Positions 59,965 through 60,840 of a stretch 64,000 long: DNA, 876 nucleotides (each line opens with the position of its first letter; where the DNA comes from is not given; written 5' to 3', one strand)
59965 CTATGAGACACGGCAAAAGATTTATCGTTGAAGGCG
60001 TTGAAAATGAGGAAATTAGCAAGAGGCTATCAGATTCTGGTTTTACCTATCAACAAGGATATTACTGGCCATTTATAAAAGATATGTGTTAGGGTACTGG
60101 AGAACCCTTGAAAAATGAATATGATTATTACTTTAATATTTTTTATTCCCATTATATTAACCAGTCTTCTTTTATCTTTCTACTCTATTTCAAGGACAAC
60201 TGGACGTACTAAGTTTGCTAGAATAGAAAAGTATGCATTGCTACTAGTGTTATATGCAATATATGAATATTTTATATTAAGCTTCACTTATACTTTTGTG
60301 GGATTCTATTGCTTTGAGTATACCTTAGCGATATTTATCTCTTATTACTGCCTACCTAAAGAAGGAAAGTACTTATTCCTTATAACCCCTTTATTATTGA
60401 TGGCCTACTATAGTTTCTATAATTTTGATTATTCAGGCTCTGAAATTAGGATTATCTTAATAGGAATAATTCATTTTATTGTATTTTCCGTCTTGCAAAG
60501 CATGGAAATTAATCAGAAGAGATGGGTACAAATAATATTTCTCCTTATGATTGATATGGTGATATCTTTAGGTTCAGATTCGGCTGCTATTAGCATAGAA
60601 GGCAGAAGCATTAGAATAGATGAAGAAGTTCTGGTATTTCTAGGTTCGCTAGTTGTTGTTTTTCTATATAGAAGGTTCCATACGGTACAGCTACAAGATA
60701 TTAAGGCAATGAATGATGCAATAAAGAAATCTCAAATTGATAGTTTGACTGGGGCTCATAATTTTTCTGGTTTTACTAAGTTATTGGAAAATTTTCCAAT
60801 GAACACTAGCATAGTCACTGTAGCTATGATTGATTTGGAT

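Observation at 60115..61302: GGDEF cyclase with a polytopic N-terminal sensor and no I-site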

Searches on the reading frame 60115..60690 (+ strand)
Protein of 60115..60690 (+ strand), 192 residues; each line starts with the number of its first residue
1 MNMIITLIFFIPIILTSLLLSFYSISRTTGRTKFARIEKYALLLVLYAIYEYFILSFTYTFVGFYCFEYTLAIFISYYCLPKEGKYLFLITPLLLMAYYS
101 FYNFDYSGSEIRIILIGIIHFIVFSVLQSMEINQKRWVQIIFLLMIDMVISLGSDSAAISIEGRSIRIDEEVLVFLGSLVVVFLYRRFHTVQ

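Call 16: find_homologous_proteins(query=A2, max_evalue=0.01)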
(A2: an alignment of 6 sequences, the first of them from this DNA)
Query A2 (6 sequences) (192 aa, profile of the alignment): 2 proteins with E <= 0.01 among 8000 candidates.
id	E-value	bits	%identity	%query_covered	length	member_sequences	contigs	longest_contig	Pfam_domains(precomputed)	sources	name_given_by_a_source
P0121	1.5e-26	112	25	48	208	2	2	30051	-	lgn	-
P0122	1.7e-11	63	26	20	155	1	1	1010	-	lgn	-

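Call 17: search_protein_families(library=pfam, alignment_id=A2, max_evalue=10)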
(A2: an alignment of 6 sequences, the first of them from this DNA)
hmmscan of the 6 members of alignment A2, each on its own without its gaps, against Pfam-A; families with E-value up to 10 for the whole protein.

A. member 1, seq(192 aa): 1 family
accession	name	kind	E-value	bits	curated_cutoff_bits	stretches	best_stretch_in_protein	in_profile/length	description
PF21525.2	Nlp36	-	0.008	16.5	27.3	1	4-37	14-47/49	Neuropeptide-like peptide 36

B. families by the number of members that match (of 6 scanned): 3 families
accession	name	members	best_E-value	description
PF21525.2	Nlp36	2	0.008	Neuropeptide-like peptide 36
PF20342.3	DUF6637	1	0.064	Family of unknown function (DUF6637)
PF15012.11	DUF4519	1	0.2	Domain of unknown function (DUF4519)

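Call 29: search_protein_representatives(alignment_id=A2)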
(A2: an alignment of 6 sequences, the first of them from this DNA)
Query: 6 sequences, 191 profile positions. Proteins with E-value up to 0.001 (for the whole library): 33; up to 1e-10: 18; up to 1e-30: 2. The best 33 are listed.
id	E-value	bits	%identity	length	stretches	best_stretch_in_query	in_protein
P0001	2.4e-64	233.3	-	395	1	1-191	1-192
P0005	4.7e-61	222.5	-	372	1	1-191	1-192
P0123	2.1e-29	119.3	-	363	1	2-190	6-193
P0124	6.9e-27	111.1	-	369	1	1-190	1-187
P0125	5.5e-26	108.1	-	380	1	1-191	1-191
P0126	5.3e-22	95.1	-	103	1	1-87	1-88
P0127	1.6e-21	93.6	-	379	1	1-189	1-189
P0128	1.8e-18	83.6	-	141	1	22-154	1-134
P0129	2.6e-16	76.6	-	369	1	5-188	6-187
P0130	3.3e-16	76.3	-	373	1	2-190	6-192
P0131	3.3e-16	76.2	-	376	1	1-188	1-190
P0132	4.6e-16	75.8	-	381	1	8-190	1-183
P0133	9.0e-16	74.8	-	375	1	1-189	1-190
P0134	2.7e-14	70.0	-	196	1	22-129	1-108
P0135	9.2e-13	65.0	-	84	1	22-89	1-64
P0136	1.2e-11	61.3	-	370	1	4-190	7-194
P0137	1.5e-11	61.0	-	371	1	1-188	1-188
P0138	7.4e-10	55.5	-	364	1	1-180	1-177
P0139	2.5e-09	53.8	-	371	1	1-173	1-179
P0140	1.5e-08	51.2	-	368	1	1-188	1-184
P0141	1.7e-07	47.8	-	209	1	1-185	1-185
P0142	4.3e-07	46.5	-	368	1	10-188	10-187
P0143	7.9e-07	45.6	-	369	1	6-188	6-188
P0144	3.1e-06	43.7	-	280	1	1-189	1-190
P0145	4.6e-06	43.2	-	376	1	5-188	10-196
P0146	1.2e-05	41.7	-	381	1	4-136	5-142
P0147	1.9e-05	41.1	-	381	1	1-188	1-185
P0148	9.7e-05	38.8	-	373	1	1-187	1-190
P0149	2.3e-04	37.6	-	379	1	2-189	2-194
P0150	4.2e-04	36.7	-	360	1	15-183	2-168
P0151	5.1e-04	36.5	-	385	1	7-185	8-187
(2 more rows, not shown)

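Call 37: list_cluster_members(proteins=[P0125, P0127, P0129, P0133, P0137, P0140, P0145, P0146, P0149, P0151])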
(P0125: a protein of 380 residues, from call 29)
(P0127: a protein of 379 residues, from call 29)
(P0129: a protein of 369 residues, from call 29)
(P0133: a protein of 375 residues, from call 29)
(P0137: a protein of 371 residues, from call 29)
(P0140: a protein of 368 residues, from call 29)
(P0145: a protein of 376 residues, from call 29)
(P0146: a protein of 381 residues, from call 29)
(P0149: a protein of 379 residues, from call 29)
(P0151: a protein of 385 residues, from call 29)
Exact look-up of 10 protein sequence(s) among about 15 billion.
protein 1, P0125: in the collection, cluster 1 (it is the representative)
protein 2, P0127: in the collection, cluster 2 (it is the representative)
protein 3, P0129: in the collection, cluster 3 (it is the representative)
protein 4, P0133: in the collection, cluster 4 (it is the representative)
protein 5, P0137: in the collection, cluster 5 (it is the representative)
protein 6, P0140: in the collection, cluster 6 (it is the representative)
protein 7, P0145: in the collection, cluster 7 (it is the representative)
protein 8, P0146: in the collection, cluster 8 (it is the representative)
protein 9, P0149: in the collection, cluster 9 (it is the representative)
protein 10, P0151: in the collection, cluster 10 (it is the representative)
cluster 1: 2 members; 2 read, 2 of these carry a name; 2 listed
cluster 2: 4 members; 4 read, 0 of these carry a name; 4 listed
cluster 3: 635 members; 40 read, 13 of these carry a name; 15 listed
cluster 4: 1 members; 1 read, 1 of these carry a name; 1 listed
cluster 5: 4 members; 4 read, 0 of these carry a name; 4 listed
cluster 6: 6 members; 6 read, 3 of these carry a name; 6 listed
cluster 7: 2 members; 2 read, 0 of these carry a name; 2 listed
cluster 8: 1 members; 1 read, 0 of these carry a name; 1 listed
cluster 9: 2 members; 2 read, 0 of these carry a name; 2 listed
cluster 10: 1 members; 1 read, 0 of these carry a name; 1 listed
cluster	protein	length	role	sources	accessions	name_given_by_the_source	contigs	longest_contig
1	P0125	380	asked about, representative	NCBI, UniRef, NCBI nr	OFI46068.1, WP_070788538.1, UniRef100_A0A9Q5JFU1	hypothetical protein BG262_06170 [Floricoccus penangensis] | GGDEF domain-containing protein n=1 Tax=Floricoccus penangensis TaxID=1859475 ... | GGDEF domain-containing protein [Floricoccus penangensis]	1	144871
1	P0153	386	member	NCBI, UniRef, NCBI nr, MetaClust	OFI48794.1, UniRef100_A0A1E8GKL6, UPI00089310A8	hypothetical protein BG261_05240 [Floricoccus tropicus] | GGDEF domain-containing protein n=2 Tax=Floricoccus tropicus TaxID=1859473 ... | status=active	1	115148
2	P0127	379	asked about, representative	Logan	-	-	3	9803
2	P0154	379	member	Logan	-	-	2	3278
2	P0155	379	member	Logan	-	-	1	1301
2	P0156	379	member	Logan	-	-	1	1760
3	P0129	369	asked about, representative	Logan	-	-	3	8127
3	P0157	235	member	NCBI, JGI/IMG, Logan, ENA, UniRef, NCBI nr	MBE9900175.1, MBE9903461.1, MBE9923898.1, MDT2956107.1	EAL domain-containing protein [Enterococcus casseliflavus] | EAL domain-containing protein n=1 Tax=Enterococcus TaxID=1350 RepID=UPI00188348B7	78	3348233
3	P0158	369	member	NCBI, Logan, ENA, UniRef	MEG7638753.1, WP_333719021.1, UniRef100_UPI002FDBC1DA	GGDEF domain-containing protein [Enterococcus casseliflavus] | GGDEF domain-containing protein n=1 Tax=Enterococcus casseliflavus TaxID=37734 ...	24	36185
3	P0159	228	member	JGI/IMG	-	diguanylate cyclase (GGDEF)-like protein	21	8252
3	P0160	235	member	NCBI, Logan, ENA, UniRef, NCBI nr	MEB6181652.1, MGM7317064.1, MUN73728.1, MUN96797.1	EAL domain-containing protein [Enterococcus casseliflavus] | EAL domain-containing protein n=1 Tax=Enterococcus casseliflavus TaxID=37734 ...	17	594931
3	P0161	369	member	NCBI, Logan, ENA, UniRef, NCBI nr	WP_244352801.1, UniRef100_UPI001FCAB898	GGDEF domain-containing protein [Enterococcus innesii] | GGDEF domain-containing protein n=1 Tax=Enterococcus innesii TaxID=2839759 ...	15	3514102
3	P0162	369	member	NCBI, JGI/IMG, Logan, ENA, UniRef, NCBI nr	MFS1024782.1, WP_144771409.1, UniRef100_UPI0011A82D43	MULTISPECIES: GGDEF domain-containing protein [Enterococcus] | GGDEF domain-containing protein n=1 Tax=Enterococcus TaxID=1350 RepID=UPI0011A82D43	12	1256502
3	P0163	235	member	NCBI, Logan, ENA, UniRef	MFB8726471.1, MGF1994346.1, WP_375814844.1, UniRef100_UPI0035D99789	EAL domain-containing protein [Enterococcus casseliflavus] | EAL domain-containing protein n=1 Tax=Enterococcus casseliflavus TaxID=37734 ...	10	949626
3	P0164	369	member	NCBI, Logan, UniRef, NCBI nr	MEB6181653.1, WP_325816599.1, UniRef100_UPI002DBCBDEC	GGDEF domain-containing protein [Enterococcus casseliflavus] | GGDEF domain-containing protein n=1 Tax=Enterococcus casseliflavus TaxID=37734 ...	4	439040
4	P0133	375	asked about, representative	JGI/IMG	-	diguanylate cyclase (GGDEF)-like protein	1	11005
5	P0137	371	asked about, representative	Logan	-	-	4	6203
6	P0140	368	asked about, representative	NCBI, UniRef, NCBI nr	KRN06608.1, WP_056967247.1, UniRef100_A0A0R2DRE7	Signal transduction diguanylate cyclase [Liquorilactobacillus sucicola DSM 21376 = JCM ... | Signal transduction diguanylate cyclase n=1 Tax=Liquorilactobacillus sucicola DSM 21376 = ... | GGDEF domain-containing protein [Liquorilactobacillus sucicola]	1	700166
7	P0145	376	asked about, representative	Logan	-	-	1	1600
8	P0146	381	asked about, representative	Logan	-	-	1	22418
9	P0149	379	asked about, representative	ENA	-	-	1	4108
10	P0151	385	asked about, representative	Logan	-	-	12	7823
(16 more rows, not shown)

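Call 41: search_protein_families(library=ncbifam, alignment_id=A2, max_evalue=10)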
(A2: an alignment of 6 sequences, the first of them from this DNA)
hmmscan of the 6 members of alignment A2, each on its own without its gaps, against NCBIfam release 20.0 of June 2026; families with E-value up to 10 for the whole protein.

A. member 1, seq(192 aa): 0 families

B. families by the number of members that match (of 6 scanned): 1 family
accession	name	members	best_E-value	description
NF005620.0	PRK07375.1-5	1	4.6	putative monovalent cation/H+ antiporter subunit C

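Call 44: find_encoding_contigs(protein=P0125, flank=8000, max_places=2)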
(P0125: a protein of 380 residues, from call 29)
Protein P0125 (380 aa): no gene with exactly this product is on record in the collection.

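Call 63: predict_structure(alignment_id=A5)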
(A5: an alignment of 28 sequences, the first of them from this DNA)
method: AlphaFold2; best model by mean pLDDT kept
length: 190 residues; sequences in the alignment: 28
mean_pLDDT: 91.7   pTM: 0.88
mean pLDDT of the five models: 91.7, 91.2, 90.7, 90.5, 90.1
residues with pLDDT >= 90: 155; 70-90: 22; 50-70: 11; < 50: 2
segments of 3 or more residues with pLDDT < 50: none
pLDDT, mean of each block of 10 residues (from residue 1): 93 98 96 96 98 96 93 97 96 95 84 95 95 82 95 66 77 96 94
secondary structure, 60 per line:
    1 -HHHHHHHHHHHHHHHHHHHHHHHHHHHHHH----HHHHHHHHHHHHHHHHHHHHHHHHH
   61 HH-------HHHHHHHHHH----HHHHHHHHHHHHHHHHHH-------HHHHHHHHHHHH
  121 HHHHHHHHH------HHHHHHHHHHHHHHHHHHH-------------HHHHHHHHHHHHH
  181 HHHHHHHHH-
elements in order: H2-31 H36-62 H70-79 H84-101 H109-129 H136-154 H168-189

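Call 66: list_cluster_members(proteins=[P0124, P0130, P0131, P0132, P0136, P0138, P0139, P0142, P0143, P0147])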
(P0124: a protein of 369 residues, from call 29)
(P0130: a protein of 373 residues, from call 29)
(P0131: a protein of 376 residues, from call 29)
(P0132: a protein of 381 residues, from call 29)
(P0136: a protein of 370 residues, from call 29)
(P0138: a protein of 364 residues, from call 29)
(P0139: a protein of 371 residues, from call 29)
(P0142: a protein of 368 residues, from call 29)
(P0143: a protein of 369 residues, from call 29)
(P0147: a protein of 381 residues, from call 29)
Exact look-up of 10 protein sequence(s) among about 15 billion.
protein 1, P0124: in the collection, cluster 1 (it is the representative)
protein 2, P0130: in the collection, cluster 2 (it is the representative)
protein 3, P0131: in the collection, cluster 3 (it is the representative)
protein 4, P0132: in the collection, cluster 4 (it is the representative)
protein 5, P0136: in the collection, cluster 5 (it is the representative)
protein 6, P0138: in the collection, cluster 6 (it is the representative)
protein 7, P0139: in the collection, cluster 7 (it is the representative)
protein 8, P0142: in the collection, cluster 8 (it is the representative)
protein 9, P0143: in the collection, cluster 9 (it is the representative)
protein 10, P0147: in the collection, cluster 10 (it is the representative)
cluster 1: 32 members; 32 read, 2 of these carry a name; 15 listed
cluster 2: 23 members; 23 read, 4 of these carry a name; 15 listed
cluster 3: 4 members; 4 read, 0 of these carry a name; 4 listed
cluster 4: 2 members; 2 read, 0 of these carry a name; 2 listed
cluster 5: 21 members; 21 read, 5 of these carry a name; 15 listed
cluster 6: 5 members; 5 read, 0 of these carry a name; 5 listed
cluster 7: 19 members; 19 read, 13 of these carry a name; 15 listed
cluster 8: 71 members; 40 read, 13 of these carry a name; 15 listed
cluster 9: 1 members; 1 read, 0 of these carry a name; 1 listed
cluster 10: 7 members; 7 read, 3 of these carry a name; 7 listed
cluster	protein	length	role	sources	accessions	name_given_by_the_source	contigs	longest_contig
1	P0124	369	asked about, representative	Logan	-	-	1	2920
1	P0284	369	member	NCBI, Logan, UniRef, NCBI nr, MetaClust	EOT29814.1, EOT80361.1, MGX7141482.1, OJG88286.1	GGDEF domain-containing protein [Enterococcus saccharolyticus] | GGDEF domain-containing protein n=1 Tax=Enterococcus saccharolyticus subsp. ... | status=active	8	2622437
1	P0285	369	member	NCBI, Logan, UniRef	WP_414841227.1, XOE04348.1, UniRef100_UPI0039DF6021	GGDEF domain-containing protein [Enterococcus saccharolyticus] | GGDEF domain-containing protein n=1 Tax=Enterococcus saccharolyticus TaxID=41997 ...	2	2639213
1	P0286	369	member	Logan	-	-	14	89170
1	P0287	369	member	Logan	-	-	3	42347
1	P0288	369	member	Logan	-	-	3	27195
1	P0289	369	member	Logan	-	-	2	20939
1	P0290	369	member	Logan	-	-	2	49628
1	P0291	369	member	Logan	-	-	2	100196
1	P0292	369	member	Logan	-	-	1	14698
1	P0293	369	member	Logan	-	-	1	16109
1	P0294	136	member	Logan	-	-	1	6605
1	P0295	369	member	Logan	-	-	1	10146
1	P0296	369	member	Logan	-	-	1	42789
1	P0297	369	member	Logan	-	-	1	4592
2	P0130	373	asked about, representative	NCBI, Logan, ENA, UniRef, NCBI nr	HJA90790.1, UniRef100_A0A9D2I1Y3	MAG TPA: GGDEF domain-containing protein [Candidatus Jeotgalibaca merdavium] | GGDEF domain-containing protein n=1 Tax=Candidatus Jeotgalibaca merdavium TaxID=2838627 ... | GGDEF domain-containing protein [Candidatus Jeotgalibaca merdavium]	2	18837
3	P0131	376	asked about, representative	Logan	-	-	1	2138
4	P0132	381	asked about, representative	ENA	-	-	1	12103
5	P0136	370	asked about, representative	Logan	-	-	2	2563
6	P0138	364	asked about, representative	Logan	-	-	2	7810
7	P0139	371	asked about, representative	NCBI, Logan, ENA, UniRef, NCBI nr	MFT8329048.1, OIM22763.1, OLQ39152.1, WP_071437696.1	MAG: GGDEF domain-containing protein [Oenococcus oeni] | GGDEF domain-containing protein n=2 Tax=Oenococcus oeni TaxID=1247 RepID=UPI0008F8CB0F | GGDEF domain-containing protein [Oenococcus oeni]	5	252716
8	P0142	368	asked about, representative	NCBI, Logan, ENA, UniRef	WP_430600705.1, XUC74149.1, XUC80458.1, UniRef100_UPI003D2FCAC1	hypothetical protein IGI84_000539 [Enterococcus sp. DIV0008] | GGDEF domain-containing protein n=1 Tax=unclassified Enterococcus TaxID=2608891 ...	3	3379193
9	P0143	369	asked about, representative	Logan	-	-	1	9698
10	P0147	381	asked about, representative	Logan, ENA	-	-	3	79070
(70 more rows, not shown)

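Call 75: fold_search(model_id=the predicted structure, library=pdb)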
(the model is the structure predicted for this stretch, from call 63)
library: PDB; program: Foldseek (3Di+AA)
matches with E <= 10: 24; with E <= 0.001: 0
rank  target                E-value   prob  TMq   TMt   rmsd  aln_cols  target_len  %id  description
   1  8ta5_B                3.7e+00  0.07  0.24  0.10  17.7       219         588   11  Title: Cryo-EM structure of the human CLC-2 chloride channel transmembrane domain with asymmetric C-terminal (released 2024-01-31)
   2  7fix_L1               5.2e+00  0.06  0.22  0.26  15.4       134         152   12  Cryo-EM structure of cyanobacterial photosystem I in the presence of ferredoxin and cytochrome c6 (released 2022-09-21)
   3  8hdu_D                5.2e+00  0.06  0.25  0.28  15.4       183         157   11  De novo design cavitated protein without predefined topology (released 2023-01-18)
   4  9qtq_G                5.4e+00  0.09  0.29  0.23  16.2       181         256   14  Structure of the energy converting methyltransferase (Mtr) of Methanosarcina mazei in complex with a novel protein bin (released 2025-12-24)
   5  8hdu_B                5.4e+00  0.06  0.25  0.28  16.1       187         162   11  De novo design cavitated protein without predefined topology (released 2023-01-18)
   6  6sgw_B                5.9e+00  0.08  0.31  0.19   8.9       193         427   11  Structure of the ESX-3 core complex (released 2019-10-09)
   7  7vvo_R                5.9e+00  0.04  0.22  0.16  15.5       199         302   10  PTH-bound human PTH1R in complex with Gs (class5) (released 2022-08-03)
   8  3uzd_A                6.8e+00  0.04  0.20  0.17  12.1       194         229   13  Crystal structure of 14-3-3 GAMMA (released 2012-03-21)
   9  8wxj_A                7.5e+00  0.06  0.26  0.12  17.4       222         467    8  human CLC-1 D136G closed state (released 2024-11-06)
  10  6lto_A                7.5e+00  0.01  0.14  0.09  26.1       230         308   13  cryo-EM structure of full length human Pannexin1 (released 2020-05-13)
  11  4o46_E                7.9e+00  0.04  0.21  0.18  12.4       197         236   11  14-3-3-gamma in complex with influenza NS1 C-terminal tail phosphorylated at S228 (released 2014-04-30)
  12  8xqn_R                8.2e+00  0.04  0.25  0.19  17.4       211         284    9  Structure of human class T GPCR TAS2R14-DNGi complex with Aristolochic acid A. (released 2024-07-10)
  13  8rql_R                8.6e+00  0.04  0.26  0.20  16.9       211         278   11  TAS2R14 receptor bound to flufenamic acid and gustducin (released 2024-11-27)
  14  5oy0_L                8.6e+00  0.03  0.21  0.24  14.6       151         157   12  Structure of synechocystis photosystem I trimer at 2.5A resolution (released 2018-02-21)
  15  4yvm_A                8.6e+00  0.03  0.20  0.20  22.5       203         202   11  X-ray structure of Helicobacter pylori CagL-K74 (released 2015-05-13)
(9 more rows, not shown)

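Call 77: find_encoding_contigs(protein=P0129, flank=7000, max_places=1)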
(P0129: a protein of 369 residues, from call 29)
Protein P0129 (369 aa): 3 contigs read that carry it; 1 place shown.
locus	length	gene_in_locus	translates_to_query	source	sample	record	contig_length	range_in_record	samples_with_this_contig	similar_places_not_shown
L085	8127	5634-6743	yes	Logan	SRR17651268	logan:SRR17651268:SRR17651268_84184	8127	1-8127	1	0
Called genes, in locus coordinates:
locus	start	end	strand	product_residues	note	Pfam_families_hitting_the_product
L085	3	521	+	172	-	?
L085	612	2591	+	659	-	PF05448:AXE1, PF12146:Hydrolase_4 (faint), PF20434:BD-FAE (weak), PF00326:Peptidase_S9, PF01738:DLH (weak)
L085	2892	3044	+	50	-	PF00471:Ribosomal_L33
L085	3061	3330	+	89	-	PF00253:Ribosomal_S14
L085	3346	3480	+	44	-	PF28144:RsaX20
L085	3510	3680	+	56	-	PF01783:Ribosomal_L32p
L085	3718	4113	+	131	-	-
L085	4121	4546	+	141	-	PF07009:NusG_II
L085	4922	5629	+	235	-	PF00563:EAL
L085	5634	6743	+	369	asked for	PF00990:GGDEF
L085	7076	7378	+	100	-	-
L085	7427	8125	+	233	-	PF00990:GGDEF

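Call 78: find_encoding_contigs(protein=P0139, flank=7000, max_places=1)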
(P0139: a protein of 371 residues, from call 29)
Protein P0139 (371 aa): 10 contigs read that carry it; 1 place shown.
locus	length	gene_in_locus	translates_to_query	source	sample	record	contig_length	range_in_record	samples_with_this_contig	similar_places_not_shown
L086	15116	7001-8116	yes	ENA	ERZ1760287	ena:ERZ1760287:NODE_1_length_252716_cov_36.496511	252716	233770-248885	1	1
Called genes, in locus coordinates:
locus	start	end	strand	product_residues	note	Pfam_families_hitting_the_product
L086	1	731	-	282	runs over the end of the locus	PF01418:HTH_6, PF13580:SIS_2 (faint), PF01380:SIS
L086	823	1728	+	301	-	PF03446:NAD_binding_2, PF00393:6PGD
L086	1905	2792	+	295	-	PF02645:DegV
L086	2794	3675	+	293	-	PF02645:DegV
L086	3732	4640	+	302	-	PF13354:Beta-lactamase2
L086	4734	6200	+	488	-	PF01425:Amidase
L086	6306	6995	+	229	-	PF00563:EAL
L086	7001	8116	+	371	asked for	PF00990:GGDEF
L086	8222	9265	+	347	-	PF00535:Glycos_transf_2, PF04138:GtrA_DPMS_TM (weak)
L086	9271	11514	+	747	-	PF00535:Glycos_transf_2, PF13641:Glyco_tranf_2_3, PF13632:Glyco_trans_2_3, PF13506:Glyco_transf_21, PF07238:PilZ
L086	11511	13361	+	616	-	-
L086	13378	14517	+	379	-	PF20597:pAdhesive_15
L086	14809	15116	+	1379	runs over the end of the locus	?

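Call 79: find_encoding_contigs(protein=P0123, flank=7000, max_places=1)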
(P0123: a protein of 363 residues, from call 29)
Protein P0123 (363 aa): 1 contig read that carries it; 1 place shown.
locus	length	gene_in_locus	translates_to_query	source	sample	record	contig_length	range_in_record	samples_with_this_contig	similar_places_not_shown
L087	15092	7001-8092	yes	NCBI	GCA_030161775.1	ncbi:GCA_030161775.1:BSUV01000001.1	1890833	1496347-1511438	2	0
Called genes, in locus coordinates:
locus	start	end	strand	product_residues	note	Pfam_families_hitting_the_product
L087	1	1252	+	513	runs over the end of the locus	PF02881:SRP54_N, PF06414:Zeta_toxin (weak), PF00448:SRP54, PF02978:SRP_SPB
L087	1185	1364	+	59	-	-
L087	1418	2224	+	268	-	PF00702:Hydrolase (weak), PF08282:Hydrolase_3, PF05116:S6PP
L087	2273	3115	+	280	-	PF02811:PHP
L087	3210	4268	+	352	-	PF01270:Glyco_hydro_8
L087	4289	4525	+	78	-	-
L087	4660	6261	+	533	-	PF00535:Glycos_transf_2, PF10111:Glyco_tranf_2_2 (faint), PF13641:Glyco_tranf_2_3, PF13506:Glyco_transf_21, PF13632:Glyco_trans_2_3, PF03552:Cellulose_synt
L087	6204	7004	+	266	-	PF00563:EAL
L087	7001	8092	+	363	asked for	PF00990:GGDEF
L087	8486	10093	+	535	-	PF13393:tRNA-synt_His, PF01634:HisG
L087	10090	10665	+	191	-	PF00815:Histidinol_dh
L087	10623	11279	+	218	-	PF00815:Histidinol_dh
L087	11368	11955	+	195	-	PF00475:IGPD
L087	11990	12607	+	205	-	PF00117:GATase, PF01174:SNO, PF07685:GATase_3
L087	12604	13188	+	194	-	PF00977:His_biosynth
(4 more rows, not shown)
